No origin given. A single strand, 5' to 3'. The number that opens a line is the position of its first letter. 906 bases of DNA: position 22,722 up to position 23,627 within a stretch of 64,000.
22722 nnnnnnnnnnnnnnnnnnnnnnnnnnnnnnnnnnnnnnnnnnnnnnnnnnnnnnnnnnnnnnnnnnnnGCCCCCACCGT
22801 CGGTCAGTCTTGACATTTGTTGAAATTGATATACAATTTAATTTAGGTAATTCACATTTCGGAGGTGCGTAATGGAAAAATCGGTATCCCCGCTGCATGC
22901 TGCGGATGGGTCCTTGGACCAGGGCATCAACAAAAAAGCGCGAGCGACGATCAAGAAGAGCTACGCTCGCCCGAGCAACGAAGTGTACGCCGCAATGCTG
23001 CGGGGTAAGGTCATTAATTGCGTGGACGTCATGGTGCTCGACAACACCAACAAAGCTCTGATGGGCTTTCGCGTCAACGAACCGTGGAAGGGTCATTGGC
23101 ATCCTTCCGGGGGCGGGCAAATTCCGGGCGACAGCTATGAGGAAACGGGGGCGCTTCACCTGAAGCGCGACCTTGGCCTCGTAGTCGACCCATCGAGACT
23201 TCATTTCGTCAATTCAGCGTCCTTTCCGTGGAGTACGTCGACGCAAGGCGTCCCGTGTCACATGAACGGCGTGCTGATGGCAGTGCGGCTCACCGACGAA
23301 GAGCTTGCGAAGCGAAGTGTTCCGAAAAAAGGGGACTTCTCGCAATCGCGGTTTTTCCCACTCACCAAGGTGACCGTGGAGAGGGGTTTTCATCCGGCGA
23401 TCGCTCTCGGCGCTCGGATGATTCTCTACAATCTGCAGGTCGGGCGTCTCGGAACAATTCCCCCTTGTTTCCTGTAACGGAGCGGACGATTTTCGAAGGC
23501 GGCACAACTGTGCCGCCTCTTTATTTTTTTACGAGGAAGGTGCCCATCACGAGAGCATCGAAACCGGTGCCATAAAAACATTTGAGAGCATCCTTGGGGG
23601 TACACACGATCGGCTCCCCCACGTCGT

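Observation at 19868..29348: GDP-6-deoxyhexosamine branch with C-methylation and carbamoylation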

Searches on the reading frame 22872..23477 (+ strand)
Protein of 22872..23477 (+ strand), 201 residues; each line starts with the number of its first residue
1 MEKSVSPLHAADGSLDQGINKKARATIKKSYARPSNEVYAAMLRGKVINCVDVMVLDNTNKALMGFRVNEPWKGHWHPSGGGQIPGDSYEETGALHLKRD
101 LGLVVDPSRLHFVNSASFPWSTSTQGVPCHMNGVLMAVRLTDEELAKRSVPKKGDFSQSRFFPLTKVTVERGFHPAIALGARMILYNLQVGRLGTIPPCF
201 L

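Call 4: search_protein_families(library=pfam, proteins=[window:22872-23477:+])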
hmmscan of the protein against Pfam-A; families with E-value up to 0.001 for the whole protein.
window:22872-23477:+ (201 aa): 1 family
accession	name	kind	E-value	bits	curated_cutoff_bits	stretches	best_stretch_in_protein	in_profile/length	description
PF00293.34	NUDIX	-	0.00019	21.9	21.1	1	51-169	6-119/134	NUDIX domain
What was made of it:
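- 22872..23477 (+): NUDIX-like paralogue 2 (nudix201), convergent with the carbamoyltransferase; a hairpin plus T-run at 23497-23518 separates them. PF00293 21.9 bits (call 4).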

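Call 5: search_protein_families(library=ncbifam, proteins=[window:22872-23477:+])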
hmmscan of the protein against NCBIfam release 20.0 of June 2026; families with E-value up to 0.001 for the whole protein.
window:22872-23477:+ (201 aa): 0 families

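Call 65: search_solved_structures(query=window:22872-23477:+, max_evalue=1)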
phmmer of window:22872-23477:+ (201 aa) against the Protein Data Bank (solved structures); distinct sequences matched with E-value up to 1: 32.
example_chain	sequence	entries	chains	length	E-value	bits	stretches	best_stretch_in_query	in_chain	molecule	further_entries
2gt4_A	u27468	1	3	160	0.02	17.8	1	37-105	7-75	GDP-mannose mannosyl hydrolase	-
1rya_A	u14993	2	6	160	0.021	17.7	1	37-105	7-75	GDP-mannose mannosyl hydrolase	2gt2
2i8t_A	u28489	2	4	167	0.025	17.5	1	37-103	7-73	GDP-mannose mannosyl hydrolase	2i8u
4kyx_A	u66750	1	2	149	0.031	17.2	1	51-110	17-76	ADP-ribose pyrophosphatase MutT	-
5gp0_E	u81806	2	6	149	0.19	14.6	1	42-141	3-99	Nudix hydrolase 1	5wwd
6dby_A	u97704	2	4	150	0.22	14.4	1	44-141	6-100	Nudix hydrolase 1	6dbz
6fl4_A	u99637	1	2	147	0.29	14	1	45-141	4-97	Nudix hydrolase 1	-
5otn_A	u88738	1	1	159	0.29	14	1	56-130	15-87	Nudix (Nucleoside diphosphate linked moiety X)-type motif 1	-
5hzx_A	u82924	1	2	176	0.3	14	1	55-130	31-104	Nudix (Nucleoside diphosphate linked moiety X)-type motif 1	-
6glf_A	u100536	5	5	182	0.3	14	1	53-120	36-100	7,8-dihydro-8-oxoguanine triphosphatase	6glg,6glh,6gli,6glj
3gg6_A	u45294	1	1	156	0.33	13.8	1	34-121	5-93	Nucleoside diphosphate-linked moiety X motif 18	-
5wy6_E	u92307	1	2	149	0.35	13.7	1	42-141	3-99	Nudix hydrolase 1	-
5mze_A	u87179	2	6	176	0.36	13.7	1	55-131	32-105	7,8-dihydro-8-oxoguanine triphosphatase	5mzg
6ehh_A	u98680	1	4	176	0.36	13.7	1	55-131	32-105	7,8-dihydro-8-oxoguanine triphosphatase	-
5mzf_A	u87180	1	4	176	0.45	13.4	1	55-120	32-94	MTH1 protein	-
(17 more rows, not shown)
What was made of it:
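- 22872..23477 (+): Best PDB hits are GDP-mannose mannosyl hydrolase, E=0.02 (call 65).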

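Call 76: search_protein_families(library=pfam, proteins=[window:22872-23477:+], max_evalue=10)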
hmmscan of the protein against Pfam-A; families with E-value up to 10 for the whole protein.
window:22872-23477:+ (201 aa): 1 family
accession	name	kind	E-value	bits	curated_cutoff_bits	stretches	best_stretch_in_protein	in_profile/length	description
PF00293.34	NUDIX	-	0.00019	21.9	21.1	1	51-169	6-119/134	NUDIX domain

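Call 83: predict_structure(protein=window:22872-23477:+)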
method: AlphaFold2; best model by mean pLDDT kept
length: 201 residues; sequences in the alignment: 1
mean_pLDDT: 30.2   pTM: 0.21
mean pLDDT of the five models: 30.2, 28.3, 28.0, 27.6, 27.0
residues with pLDDT >= 90: 0; 70-90: 0; 50-70: 0; < 50: 201
segments of 3 or more residues with pLDDT < 50: 1-201
pLDDT, mean of each block of 10 residues (from residue 1): 29 34 31 25 27 39 38 32 27 25 28 28 28 32 38 30 26 29 31 27 25
secondary structure, 60 per line:
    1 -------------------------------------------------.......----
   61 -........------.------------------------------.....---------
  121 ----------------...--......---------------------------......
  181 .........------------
elements in order: E50-56 E62-69 E137-139 H142-147 H175-189
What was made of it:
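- The structure model of nudix201 was unusable (call 83).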
